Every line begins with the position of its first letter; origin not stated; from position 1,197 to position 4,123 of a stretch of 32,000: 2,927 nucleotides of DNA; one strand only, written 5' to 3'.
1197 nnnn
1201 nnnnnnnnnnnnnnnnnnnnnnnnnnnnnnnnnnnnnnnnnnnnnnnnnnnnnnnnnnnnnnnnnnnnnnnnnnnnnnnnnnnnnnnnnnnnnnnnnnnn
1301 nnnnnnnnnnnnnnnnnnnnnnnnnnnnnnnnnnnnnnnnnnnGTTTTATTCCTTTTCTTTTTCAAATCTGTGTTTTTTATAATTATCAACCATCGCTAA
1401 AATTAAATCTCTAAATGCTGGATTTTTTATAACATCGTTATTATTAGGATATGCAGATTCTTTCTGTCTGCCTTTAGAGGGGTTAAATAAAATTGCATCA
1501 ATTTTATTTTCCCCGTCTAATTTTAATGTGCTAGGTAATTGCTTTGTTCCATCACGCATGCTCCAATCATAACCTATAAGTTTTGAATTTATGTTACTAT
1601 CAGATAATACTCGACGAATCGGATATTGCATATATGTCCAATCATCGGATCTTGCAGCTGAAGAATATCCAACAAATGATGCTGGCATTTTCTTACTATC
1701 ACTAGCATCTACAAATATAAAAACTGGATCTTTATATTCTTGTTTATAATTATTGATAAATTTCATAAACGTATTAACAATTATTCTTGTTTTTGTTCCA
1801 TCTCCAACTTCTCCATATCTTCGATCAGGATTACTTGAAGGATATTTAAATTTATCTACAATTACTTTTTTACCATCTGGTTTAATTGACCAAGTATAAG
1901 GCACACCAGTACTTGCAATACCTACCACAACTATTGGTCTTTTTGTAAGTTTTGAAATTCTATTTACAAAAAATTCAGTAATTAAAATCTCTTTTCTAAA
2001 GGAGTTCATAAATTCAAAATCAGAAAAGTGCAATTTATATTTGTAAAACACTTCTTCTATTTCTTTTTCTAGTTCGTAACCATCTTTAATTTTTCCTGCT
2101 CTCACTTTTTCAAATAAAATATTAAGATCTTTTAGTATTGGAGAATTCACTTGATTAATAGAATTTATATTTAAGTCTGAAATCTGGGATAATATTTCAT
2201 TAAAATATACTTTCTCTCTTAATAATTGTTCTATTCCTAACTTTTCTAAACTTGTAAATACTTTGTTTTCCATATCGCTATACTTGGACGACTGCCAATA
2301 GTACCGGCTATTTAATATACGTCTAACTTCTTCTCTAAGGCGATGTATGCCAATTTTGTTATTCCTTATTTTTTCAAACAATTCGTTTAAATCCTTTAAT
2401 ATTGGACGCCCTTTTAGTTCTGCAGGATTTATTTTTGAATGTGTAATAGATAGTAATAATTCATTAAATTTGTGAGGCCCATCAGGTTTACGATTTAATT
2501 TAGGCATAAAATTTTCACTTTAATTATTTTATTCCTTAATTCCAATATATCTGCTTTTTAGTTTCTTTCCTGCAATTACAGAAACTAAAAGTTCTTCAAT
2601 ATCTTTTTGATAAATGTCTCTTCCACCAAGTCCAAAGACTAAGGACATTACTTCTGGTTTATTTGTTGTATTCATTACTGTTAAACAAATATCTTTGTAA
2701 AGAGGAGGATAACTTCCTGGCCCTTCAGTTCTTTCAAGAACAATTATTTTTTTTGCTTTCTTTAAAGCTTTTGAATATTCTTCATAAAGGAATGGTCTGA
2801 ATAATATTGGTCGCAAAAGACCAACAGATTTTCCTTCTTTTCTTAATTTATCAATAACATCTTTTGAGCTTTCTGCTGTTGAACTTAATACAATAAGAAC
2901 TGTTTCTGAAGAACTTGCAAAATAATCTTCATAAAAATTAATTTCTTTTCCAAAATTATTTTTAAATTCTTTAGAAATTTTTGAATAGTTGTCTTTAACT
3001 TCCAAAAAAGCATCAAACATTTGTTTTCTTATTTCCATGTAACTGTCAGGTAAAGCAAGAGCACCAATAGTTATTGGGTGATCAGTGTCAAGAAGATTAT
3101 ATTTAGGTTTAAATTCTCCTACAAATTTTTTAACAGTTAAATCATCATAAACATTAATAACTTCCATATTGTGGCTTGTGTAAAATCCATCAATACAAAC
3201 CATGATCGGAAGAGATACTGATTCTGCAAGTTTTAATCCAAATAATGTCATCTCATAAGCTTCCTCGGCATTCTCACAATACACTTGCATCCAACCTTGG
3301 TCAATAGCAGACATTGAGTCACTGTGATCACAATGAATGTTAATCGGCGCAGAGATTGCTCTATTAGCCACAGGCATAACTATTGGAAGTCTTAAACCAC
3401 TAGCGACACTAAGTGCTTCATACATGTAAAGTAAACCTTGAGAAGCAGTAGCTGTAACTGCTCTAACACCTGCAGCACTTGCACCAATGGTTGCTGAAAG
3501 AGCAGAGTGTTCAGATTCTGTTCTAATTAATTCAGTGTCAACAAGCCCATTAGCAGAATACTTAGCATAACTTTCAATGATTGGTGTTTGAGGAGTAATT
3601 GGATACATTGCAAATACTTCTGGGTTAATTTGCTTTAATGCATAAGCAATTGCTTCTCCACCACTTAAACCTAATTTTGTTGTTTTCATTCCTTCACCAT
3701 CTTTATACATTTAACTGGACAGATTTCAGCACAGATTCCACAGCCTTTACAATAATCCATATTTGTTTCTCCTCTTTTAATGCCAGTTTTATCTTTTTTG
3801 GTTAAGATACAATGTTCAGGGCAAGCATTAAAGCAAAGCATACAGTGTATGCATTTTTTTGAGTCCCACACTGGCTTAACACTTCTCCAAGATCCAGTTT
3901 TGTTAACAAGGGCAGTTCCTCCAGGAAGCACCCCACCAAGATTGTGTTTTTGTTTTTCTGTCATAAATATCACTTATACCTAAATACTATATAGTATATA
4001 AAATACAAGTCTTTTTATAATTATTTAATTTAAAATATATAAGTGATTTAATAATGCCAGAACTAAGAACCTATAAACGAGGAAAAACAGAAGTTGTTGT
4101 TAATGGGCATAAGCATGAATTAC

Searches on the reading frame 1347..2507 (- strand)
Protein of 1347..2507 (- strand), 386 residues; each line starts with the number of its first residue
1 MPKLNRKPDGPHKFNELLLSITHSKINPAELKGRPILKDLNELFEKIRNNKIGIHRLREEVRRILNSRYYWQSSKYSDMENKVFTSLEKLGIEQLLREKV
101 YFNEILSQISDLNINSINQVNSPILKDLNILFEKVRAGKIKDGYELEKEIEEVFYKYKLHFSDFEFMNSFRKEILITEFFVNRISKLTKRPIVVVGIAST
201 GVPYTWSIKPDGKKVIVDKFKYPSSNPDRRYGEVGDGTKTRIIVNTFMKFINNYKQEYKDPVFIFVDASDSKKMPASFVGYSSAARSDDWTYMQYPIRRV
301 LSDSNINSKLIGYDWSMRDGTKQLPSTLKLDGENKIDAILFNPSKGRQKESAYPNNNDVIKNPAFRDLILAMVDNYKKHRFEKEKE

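Call 3: search_protein_families(library=pfam, proteins=[window:1347-2507:-], max_evalue=0.01)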
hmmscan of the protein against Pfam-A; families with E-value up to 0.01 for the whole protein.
window:1347-2507:- (386 aa): 0 families

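Call 4: search_protein_families(library=ncbifam, proteins=[window:1347-2507:-], max_evalue=0.01)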
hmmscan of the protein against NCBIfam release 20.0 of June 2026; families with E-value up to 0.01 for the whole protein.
window:1347-2507:- (386 aa): 0 families

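Call 13: find_encoding_contigs(protein=window:1350-2507:-, flank=10000, max_places=4)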
Protein window:1350-2507:- (386 aa): 3 contigs read that carry it; 3 places shown.
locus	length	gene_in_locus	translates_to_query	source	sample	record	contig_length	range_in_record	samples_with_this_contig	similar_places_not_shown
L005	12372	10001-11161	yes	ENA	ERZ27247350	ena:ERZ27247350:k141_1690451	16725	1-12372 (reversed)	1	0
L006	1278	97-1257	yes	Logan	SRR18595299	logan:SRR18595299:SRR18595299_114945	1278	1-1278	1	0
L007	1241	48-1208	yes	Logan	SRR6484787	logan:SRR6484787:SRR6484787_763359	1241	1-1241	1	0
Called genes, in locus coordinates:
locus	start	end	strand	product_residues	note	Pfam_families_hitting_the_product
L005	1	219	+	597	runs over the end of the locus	PF01326:PPDK_N, PF00391:PEP-utilizers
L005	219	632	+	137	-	-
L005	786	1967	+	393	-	PF00149:Metallophos, PF12850:Metallophos_2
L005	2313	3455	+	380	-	PF00266:Aminotran_5, PF01212:Beta_elim_lyase (weak), PF01041:DegT_DnrJ_EryC1 (weak)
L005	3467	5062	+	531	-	PF14890:Intein_splicing (weak), PF14528:LAGLIDADG_3, PF01592:NifU_N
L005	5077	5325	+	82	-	-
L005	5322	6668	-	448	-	PF02629:CoA_binding, PF13380:CoA_binding_2, PF00549:Ligase_CoA (faint), PF13607:Succ_CoA_lig, PF19045:Ligase_CoA_2 (weak)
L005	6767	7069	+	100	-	-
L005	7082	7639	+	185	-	PF01558:POR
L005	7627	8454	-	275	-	-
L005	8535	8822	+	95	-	PF13187:Fer4_9 (faint), PF12797:Fer4_2 (weak), PF12837:Fer4_6 (weak), PF13237:Fer4_10, PF00037:Fer4 (weak), PF14697:Fer4_21, PF12838:Fer4_7, PF00037:Fer4 (weak), +1 more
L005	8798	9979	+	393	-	PF01855:POR_N, PF17147:PFOR_II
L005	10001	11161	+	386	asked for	-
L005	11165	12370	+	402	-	?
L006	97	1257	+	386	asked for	-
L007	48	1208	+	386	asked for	-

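Call 35: search_protein_families(library=phrogs, proteins=[window:1347-2507:-], max_evalue=0.01)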
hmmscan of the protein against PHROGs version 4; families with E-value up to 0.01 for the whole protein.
window:1347-2507:- (386 aa): 0 families

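Call 36: find_homologous_proteins(query=window:1350-2507:-)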
Query window:1350-2507:- (386 aa): 6 proteins with E <= 0.001 among 6569 candidates.
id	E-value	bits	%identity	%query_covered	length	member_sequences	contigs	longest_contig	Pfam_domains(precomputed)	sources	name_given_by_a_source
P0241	1.2e-253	859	100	100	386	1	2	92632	-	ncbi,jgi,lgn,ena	ncbi:MAG: hypothetical protein WCX82_01775 [archaeon]|jgi:hypothetical protein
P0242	1.4e-30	125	36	65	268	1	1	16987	-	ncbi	-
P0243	3.9e-24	104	40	45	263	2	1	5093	-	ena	-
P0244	6.1e-23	100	32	61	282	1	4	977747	-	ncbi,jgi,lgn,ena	-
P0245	2.3e-21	94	35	60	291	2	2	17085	-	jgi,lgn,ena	-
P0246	1.8e-19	88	33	56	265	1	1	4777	-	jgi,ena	-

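Call 37: find_encoding_contigs(protein=P0244, flank=6000, max_places=2)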
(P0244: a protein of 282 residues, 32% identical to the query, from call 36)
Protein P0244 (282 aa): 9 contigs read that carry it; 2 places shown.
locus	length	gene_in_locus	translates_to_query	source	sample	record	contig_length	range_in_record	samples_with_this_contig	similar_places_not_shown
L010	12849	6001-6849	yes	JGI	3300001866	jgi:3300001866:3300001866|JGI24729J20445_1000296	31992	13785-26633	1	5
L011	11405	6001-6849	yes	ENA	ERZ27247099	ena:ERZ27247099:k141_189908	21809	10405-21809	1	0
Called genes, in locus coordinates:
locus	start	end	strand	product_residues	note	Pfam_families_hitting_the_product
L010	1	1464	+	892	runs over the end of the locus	PF01411:tRNA-synt_2c, PF07973:tRNA_SAD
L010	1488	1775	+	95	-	-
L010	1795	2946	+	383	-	PF13091:PLDc_2, PF00614:PLDc (faint), PF13091:PLDc_2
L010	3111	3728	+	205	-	-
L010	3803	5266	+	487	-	PF00587:tRNA-synt_2b, PF03129:HGTP_anticodon, PF09180:ProRS-C_1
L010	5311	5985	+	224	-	PF00156:Pribosyltran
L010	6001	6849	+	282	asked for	-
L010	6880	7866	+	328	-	PF00215:OMPdecase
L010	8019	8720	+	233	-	-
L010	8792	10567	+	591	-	PF04675:DNA_ligase_A_N, PF01068:DNA_ligase_A_M, PF04679:DNA_ligase_A_C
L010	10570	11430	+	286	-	-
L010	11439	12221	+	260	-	-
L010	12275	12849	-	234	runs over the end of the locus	PF06745:ATPase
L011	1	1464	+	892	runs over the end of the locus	PF01411:tRNA-synt_2c, PF07973:tRNA_SAD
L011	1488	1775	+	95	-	-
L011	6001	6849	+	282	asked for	-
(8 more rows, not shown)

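Call 38: find_encoding_contigs(protein=P0245, flank=6000, max_places=2)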
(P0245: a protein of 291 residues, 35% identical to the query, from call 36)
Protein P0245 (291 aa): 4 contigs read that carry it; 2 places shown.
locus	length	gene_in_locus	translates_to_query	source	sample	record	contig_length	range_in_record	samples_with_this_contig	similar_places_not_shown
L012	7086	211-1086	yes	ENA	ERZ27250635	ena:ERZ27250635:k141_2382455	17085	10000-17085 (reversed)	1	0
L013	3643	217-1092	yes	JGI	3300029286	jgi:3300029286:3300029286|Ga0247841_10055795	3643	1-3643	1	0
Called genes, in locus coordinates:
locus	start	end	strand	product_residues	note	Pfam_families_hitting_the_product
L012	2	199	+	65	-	?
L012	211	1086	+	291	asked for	-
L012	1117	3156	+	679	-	PF02775:TPP_enzyme_C, PF14890:Intein_splicing, PF14528:LAGLIDADG_3 (weak), PF02775:TPP_enzyme_C (weak)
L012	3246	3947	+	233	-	PF13737:DDE_Tnp_1_5, PF01609:DDE_Tnp_1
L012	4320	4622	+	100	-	-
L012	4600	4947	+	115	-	PF02452:PemK_toxin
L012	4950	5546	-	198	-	PF01914:MarC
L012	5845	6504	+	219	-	-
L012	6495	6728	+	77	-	-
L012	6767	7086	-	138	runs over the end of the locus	PF05168:HEPN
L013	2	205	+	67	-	?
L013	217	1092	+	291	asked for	-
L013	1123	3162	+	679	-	PF02775:TPP_enzyme_C, PF14890:Intein_splicing, PF14528:LAGLIDADG_3 (weak), PF02775:TPP_enzyme_C (weak)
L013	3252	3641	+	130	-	?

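Call 83: predict_structure(alignment_id=A2)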
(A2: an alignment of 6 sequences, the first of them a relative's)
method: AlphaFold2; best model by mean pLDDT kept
length: 386 residues; sequences in the alignment: 6
mean_pLDDT: 71.8   pTM: 0.66
mean pLDDT of the five models: 71.8, 70.3, 68.3, 68.1, 67.2
residues with pLDDT >= 90: 77; 70-90: 138; 50-70: 101; < 50: 70
segments of 3 or more residues with pLDDT < 50: 1-15, 18-33, 70-72, 115-118, 226-235, 284-289, 315-322, 348-351
pLDDT, mean of each block of 10 residues (from residue 1): 33 47 43 59 68 66 64 56 63 59 70 53 83 86 82 88 77 88 90 92 93 91 58 53 89 95 90 78 53 81 93 56 64 89 66 61 88 79 50
secondary structure, 60 per line:
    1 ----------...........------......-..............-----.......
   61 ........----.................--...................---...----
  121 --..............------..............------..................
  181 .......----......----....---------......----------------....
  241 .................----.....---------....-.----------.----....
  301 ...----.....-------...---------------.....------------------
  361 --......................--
elements in order: H11-21 H28-33 H35-48 H54-68 H73-89 H92-110 H123-136 H143-156 H163-187 E192-197 H202-205 E215-220 H237-257 E262-266 H276-279 H297-303 E308-312 E338-342 H363-384

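Call 86: fold_search(model_id=the predicted structure, library=pdb)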
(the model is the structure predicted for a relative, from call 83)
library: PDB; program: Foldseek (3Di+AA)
matches with E <= 10: 477; with E <= 0.001: 0
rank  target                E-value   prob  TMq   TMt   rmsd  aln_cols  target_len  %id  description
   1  3w0l_B                1.9e-01  0.15  0.18  0.13  13.0       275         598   11  The crystal structure of Xenopus Glucokinase and Glucokinase Regulatory Protein complex (released 2013-07-17)
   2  3knz_B                2.4e-01  0.44  0.23  0.26   7.8       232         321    9  Crystal structure of Putative sugar binding protein (NP_459565.1) from Salmonella typhimurium LT2 at 2.50 A resolution (released 2009-12-01)
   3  2dgd_A                2.5e-01  0.15  0.16  0.23  12.8       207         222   12  Crystal structure of ST0656, a function unknown protein from Sulfolobus tokodaii (released 2007-03-13)
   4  1nri                  2.7e-01  0.20  0.20  0.26   9.9       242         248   12  Crystal Structure of Putative Phosphosugar Isomerase HI0754 from Haemophilus influenzae (released 2003-07-29)
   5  1qoz_A                2.8e-01  0.33  0.21  0.32  10.2       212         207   13  Catalytic core domain of acetyl xylan esterase from Trichoderma reesei (released 2000-11-24)
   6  5uqi                  3.2e-01  0.16  0.18  0.29  10.3       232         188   12  E. coli CFT073 c3406 in complex with A5P (released 2018-02-21)
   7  3rhf_A                3.3e-01  0.14  0.18  0.23  15.2       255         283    9  Crystal structure of Polyphosphate Kinase 2 from Arthrobacter aurescens TC1 (released 2011-06-01)
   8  4lzj_B                3.3e-01  0.13  0.19  0.22  14.2       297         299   10  Crystal Structure of MurQ from H.influenzae with bound inhibitor (released 2014-02-26)
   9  5ght                  4.4e-01  0.18  0.19  0.17   9.7       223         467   10  DNA replication protein (released 2016-10-12)
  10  6liu_A                4.4e-01  0.11  0.17  0.15  14.0       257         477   14  Crystal structure of apo Tyrosine decarboxylase (released 2020-02-12)
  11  6aqe_A                4.7e-01  0.12  0.17  0.22  15.2       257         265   11  Crystal structure of PPK2 in complex with Mg ATP (released 2019-01-16)
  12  7p2u                  4.7e-01  0.06  0.12  0.11  16.4       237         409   12  Crystal structure of Schistosoma mansoni HDAC8 in complex with a 3-chlorophenyl-spiroindoline capped hydroxamate-based i (released 2022-07-20)
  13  3odp                  5.2e-01  0.08  0.14  0.13  14.1       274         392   11  Crystal structure of a putative tagatose-6-phosphate ketose/aldose isomerase (NT01CX_0292) from CLOSTRIDIUM NOVYI NT at  (released 2010-12-01)
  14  4f8j                  5.2e-01  0.06  0.11  0.12  17.8       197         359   15  The structure of an aromatic compound transport protein from Rhodopseudomonas palustris in complex with p-coumarate (released 2012-09-26)
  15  4jb0                  5.5e-01  0.05  0.11  0.11  18.1       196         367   14  Rhodopseudomonas palustris (strain CGA009) Rp1789 transport protein (released 2013-04-17)
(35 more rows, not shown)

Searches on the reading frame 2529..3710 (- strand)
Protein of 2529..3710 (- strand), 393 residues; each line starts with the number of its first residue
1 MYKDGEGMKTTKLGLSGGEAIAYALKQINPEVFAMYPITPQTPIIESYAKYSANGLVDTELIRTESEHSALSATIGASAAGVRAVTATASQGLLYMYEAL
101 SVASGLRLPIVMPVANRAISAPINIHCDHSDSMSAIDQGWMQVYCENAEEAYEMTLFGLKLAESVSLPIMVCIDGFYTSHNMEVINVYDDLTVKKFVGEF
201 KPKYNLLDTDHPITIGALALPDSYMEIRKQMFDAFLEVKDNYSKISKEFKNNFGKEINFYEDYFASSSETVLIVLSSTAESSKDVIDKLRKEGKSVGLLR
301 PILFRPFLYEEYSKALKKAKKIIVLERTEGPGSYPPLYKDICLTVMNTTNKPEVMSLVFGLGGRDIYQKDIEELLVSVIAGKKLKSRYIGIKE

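Call 3: search_protein_families(library=pfam, proteins=[window:2529-3710:-], max_evalue=0.01)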
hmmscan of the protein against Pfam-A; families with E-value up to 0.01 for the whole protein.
window:2529-3710:- (393 aa): 3 families
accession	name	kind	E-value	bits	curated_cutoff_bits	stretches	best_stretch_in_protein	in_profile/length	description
PF01855.24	POR_N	-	9.6e-72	241.9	27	1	24-242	2-226/231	Pyruvate flavodoxin/ferredoxin oxidoreductase, thiamine diP-bdg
PF17147.9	PFOR_II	-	1.6e-22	80.2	27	1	269-371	2-102/102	Pyruvate:ferredoxin oxidoreductase core domain II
PF02776.23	TPP_enzyme_N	-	0.00053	20.2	26.8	1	16-117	2-100/119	Thiamine pyrophosphate enzyme, N-terminal TPP binding domain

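Call 4: search_protein_families(library=ncbifam, proteins=[window:2529-3710:-], max_evalue=0.01)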
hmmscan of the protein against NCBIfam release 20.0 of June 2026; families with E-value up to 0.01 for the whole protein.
window:2529-3710:- (393 aa): 13 families
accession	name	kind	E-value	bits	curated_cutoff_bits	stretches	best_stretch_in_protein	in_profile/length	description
NF040682.1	PorA_Arch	equivalog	2e-129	431.9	550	1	15-393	6-387/387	pyruvate synthase subunit PorA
NF006233.0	PRK08367.1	equivalog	1.4e-107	360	625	1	15-385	7-377/394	pyruvate ferredoxin oxidoreductase subunit alpha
NF007201.0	PRK09622.1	equivalog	9.9e-98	327.7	590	1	17-377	15-377/405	2-oxoacid:ferredoxin oxidoreductase subunit alpha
NF006232.0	PRK08366.1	equivalog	7e-86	288.3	646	1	10-374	5-370/394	2-ketoisovalerate ferredoxin oxidoreductase subunit alpha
NF045764.1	PhenlGlyoxDHPadG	equivalog_domain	8.4e-67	225.4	700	1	16-375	6-376/398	NADH-dependent phenylglyoxylate dehydrogenase subunit alpha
NF045791.1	OxalOxredalpha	equivalog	6.3e-61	206.6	500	1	14-373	6-370/395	oxalate oxidoreductase subunit alpha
TIGR02176.1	pyruv_ox_red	equivalog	1.8e-56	191.7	911.35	1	16-391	5-391/1167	pyruvate:ferredoxin (flavodoxin) oxidoreductase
NF005507.0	PRK07119.1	subfamily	8.6e-33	113.6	399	1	15-346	7-320/352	3-methyl-2-oxobutanoate dehydrogenase subunit VorB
NF006412.0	PRK08659.1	equivalog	4.4e-31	108.4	411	2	15-193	8-189/378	2-oxoacid:acceptor oxidoreductase subunit alpha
TIGR03710.1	OAFO_sf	subfamily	5e-27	94.7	482.75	2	9-181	190-366/561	2-oxoacid:acceptor oxidoreductase subunit alpha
NF007206.0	PRK09627.1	equivalog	1.5e-22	80.1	579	2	16-176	7-171/375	2-oxoglutarate synthase subunit alpha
NF041170.1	Oxoac_fdxalpha_Archa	equivalog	1.9e-17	62.9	800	2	14-187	237-424/636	2-oxoacid:ferredoxin oxidoreductase subunit alpha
TIGR03336.1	IOR_alpha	equivalog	5.3e-07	28.3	650.9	1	15-201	5-187/595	indolepyruvate ferredoxin oxidoreductase subunit alpha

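Call 60: find_encoding_contigs(protein=window:2532-3710:-, flank=10000, max_places=10)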
Protein window:2532-3710:- (393 aa): 1 contig read that carries it; 1 place shown.
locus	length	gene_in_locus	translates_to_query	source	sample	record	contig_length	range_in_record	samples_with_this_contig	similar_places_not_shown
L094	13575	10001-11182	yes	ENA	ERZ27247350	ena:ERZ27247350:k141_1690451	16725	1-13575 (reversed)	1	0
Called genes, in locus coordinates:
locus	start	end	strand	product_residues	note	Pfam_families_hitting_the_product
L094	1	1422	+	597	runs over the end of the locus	PF01326:PPDK_N, PF00391:PEP-utilizers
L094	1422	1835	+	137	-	-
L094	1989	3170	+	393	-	PF00149:Metallophos, PF12850:Metallophos_2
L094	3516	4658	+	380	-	PF00266:Aminotran_5, PF01212:Beta_elim_lyase (weak), PF01041:DegT_DnrJ_EryC1 (weak)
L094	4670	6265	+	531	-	PF14890:Intein_splicing (weak), PF14528:LAGLIDADG_3, PF01592:NifU_N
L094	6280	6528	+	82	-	-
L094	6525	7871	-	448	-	PF02629:CoA_binding, PF13380:CoA_binding_2, PF00549:Ligase_CoA (faint), PF13607:Succ_CoA_lig, PF19045:Ligase_CoA_2 (weak)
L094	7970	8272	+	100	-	-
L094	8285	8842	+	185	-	PF01558:POR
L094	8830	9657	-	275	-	-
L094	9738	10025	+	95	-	PF13187:Fer4_9 (faint), PF12797:Fer4_2 (weak), PF12837:Fer4_6 (weak), PF13237:Fer4_10, PF00037:Fer4 (weak), PF14697:Fer4_21, PF12838:Fer4_7, PF00037:Fer4 (weak), +1 more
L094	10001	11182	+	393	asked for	PF01855:POR_N, PF17147:PFOR_II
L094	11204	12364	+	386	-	-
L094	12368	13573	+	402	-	?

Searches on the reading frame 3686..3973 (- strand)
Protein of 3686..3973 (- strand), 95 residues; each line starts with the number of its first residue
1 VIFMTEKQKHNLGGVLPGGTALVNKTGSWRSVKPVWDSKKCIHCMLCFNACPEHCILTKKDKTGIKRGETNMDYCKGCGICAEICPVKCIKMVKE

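Call 3: search_protein_families(library=pfam, proteins=[window:3686-3973:-], max_evalue=0.01)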
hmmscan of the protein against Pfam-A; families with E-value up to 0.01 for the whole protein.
window:3686-3973:- (95 aa): 12 families
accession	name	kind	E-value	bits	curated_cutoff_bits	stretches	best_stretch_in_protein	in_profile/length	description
PF00037.32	Fer4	-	9.5e-13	47.8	21.1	2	34-56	1-23/24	4Fe-4S binding domain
PF12837.12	Fer4_6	-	2e-11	43.7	25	2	33-56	1-24/24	4Fe-4S binding domain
PF14697.11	Fer4_21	-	1.1e-10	41.9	35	1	37-92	4-59/59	4Fe-4S dicluster domain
PF12797.12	Fer4_2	-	1e-09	38.1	24.5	2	33-53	2-22/22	4Fe-4S binding domain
PF12838.12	Fer4_7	-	2.1e-09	38.2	27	1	40-89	1-52/52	4Fe-4S dicluster domain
PF13237.11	Fer4_10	-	3.8e-08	33.6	25.5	1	34-86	2-53/53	4Fe-4S dicluster domain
PF13187.11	Fer4_9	-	9.7e-08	32.4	27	2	40-90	1-52/52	4Fe-4S dicluster domain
PF12800.12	Fer4_4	-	8.2e-06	26.2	24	1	39-52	2-15/17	4Fe-4S binding domain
PF13484.11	Fer4_16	-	6.7e-05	24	30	0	40-61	1-21/66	4Fe-4S double cluster binding domain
PF13183.11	Fer4_8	-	0.00066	20.6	27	0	38-88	2-67/68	4Fe-4S dicluster domain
PF25160.1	LdpA_Fe-S-bd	-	0.00067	19.8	27.6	1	47-93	9-46/49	LdpA Fe-S cluster-binding domain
PF12798.12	Fer4_3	-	0.0027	18.8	27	0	41-53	1-13/15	4Fe-4S binding domain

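Call 4: search_protein_families(library=ncbifam, proteins=[window:3686-3973:-], max_evalue=0.01)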
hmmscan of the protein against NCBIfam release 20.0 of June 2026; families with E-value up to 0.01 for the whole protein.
window:3686-3973:- (95 aa): 74 families (the best 25 are shown)
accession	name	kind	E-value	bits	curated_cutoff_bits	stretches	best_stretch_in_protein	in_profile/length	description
NF040684.1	PorD_Arch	equivalog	1.9e-27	95.2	120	1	17-95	10-84/85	pyruvate synthase subunit PorD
TIGR02179.1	PorD_KorD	subfamily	4.2e-26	90.8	60.05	1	20-95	6-77/78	2-oxoacid:acceptor oxidoreductase, delta subunit, pyruvate/2-ketoisovalerate family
NF007203.0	PRK09624.1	equivalog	6.8e-23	80.9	171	1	15-95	28-103/105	pyuvate ferredoxin oxidoreductase subunit delta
NF007202.0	PRK09623.1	equivalog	3.2e-22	78.8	166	1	19-95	31-103/105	3-methyl-2-oxobutanoate dehydrogenase subunit delta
NF045790.1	OxalOxreddelta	equivalog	1.4e-19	70.4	230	1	25-95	246-311/316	oxalate oxidoreductase subunit delta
NF007204.0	PRK09625.1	equivalog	5e-17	62.2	125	1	24-88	44-104/133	pyruvate flavodoxin oxidoreductase subunit delta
NF045763.1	PhenlGlyoxDHPadF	equivalog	2.7e-15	56.3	150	1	26-90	18-77/78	NADH-dependent phenylglyoxylate dehydrogenase subunit delta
NF006183.0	PRK08318.1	equivalog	9.6e-10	37.8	335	1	31-94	334-399/422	NAD-dependent dihydropyrimidine dehydrogenase subunit PreA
TIGR01971.1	NuoI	subfamily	2e-09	37.1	113.05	1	38-94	41-102/121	NADH-quinone oxidoreductase, chain I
NF038196.1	ferrodoxin_EFR1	subfamily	2.1e-09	37.8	75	2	31-67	205-240/242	EFR1 family ferrodoxin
NF009053.0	PRK12387.1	subfamily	3.4e-09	36.7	204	1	33-95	32-95/180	formate hydrogenlyase complex iron-sulfur subunit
TIGR02700.1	flavo_MJ0208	hypoth_equivalog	6.3e-09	35.4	251.35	1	37-93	146-197/234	dihydromethanopterin reductase (acceptor)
NF005415.0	PRK06991.1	equivalog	7.9e-09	35.6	281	1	35-93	81-135/284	electron transport complex subunit RsxB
NF009410.0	PRK12771.1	subfamily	7.1e-08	31.5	516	1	40-95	513-565/566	NAD(P)-binding protein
NF006076.0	PRK08222.1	equivalog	2.3e-07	30.8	270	1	33-94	32-94/181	hydrogenase 4 subunit H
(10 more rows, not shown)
